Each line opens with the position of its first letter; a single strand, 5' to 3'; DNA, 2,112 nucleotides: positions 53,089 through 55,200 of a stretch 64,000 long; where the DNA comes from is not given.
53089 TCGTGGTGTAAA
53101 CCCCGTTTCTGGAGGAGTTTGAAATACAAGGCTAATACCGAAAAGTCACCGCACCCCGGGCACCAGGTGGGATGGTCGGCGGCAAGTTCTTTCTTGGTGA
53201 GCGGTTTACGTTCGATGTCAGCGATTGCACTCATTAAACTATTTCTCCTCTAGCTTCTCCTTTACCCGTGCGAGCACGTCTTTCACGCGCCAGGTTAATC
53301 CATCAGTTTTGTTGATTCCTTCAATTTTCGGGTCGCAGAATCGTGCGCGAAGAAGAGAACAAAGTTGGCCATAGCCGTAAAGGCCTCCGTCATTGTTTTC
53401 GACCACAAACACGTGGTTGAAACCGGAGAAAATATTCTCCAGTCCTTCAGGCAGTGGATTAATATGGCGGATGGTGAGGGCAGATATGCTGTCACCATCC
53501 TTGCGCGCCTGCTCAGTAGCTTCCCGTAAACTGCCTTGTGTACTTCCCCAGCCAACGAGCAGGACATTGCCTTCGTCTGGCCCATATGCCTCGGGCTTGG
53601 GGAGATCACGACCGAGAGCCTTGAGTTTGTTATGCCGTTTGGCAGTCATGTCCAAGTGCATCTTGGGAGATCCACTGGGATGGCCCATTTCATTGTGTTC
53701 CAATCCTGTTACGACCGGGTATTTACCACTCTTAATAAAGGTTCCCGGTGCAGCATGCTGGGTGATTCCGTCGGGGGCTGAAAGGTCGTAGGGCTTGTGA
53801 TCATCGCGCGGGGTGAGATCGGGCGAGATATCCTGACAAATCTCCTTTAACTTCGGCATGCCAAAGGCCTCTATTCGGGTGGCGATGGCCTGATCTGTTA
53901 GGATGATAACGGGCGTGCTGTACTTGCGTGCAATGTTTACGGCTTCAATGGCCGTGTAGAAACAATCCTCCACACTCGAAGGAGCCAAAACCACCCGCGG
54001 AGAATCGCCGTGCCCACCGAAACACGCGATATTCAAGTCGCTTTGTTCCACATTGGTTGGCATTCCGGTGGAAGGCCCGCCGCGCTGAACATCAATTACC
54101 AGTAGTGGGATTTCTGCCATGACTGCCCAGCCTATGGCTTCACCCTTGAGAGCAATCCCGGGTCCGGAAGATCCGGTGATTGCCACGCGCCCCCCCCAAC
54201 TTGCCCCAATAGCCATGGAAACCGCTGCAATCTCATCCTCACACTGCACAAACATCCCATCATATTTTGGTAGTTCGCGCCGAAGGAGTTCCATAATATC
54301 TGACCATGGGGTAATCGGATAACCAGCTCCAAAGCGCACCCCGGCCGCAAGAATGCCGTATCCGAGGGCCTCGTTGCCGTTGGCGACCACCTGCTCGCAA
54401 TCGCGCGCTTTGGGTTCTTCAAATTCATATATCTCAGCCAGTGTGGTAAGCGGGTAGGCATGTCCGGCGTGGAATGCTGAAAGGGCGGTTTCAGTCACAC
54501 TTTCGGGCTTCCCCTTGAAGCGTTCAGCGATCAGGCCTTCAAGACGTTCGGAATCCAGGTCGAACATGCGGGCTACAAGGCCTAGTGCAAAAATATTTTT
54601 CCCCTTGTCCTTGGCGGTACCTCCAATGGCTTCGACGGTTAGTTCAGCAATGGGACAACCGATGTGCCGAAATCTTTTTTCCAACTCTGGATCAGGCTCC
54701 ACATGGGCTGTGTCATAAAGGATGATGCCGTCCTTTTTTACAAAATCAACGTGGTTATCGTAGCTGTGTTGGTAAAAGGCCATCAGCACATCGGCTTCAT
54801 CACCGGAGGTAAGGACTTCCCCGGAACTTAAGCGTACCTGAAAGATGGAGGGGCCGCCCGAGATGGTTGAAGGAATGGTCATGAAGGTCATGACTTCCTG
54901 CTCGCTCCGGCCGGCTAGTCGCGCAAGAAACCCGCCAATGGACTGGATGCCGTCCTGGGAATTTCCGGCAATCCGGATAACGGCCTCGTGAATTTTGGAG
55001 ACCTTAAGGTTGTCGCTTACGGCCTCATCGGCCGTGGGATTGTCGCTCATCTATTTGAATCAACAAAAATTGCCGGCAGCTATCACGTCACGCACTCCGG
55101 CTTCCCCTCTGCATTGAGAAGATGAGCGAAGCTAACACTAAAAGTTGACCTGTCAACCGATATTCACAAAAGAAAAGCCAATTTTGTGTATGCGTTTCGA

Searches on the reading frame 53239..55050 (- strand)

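Call 66: search_protein_families(library=pfam, proteins=[window:53239-55050:-], max_evalue=0.00001)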
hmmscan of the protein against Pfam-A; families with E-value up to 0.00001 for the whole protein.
window:53239-55050:- (603 aa): 4 families
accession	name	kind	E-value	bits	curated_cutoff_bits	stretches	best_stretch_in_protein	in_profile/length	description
PF01855.24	POR_N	-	1.9e-54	185.3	27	1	232-458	2-217/231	Pyruvate flavodoxin/ferredoxin oxidoreductase, thiamine diP-bdg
PF01558.24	POR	-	2.7e-28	99.7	27.4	1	33-197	3-172/173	Pyruvate ferredoxin/flavodoxin oxidoreductase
PF02776.23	TPP_enzyme_N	-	8.5e-06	26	26.8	0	232-336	10-111/119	Thiamine pyrophosphate enzyme, N-terminal TPP binding domain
PF17147.9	PFOR_II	-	8.7e-06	26.5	27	0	496-592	3-102/102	Pyruvate:ferredoxin oxidoreductase core domain II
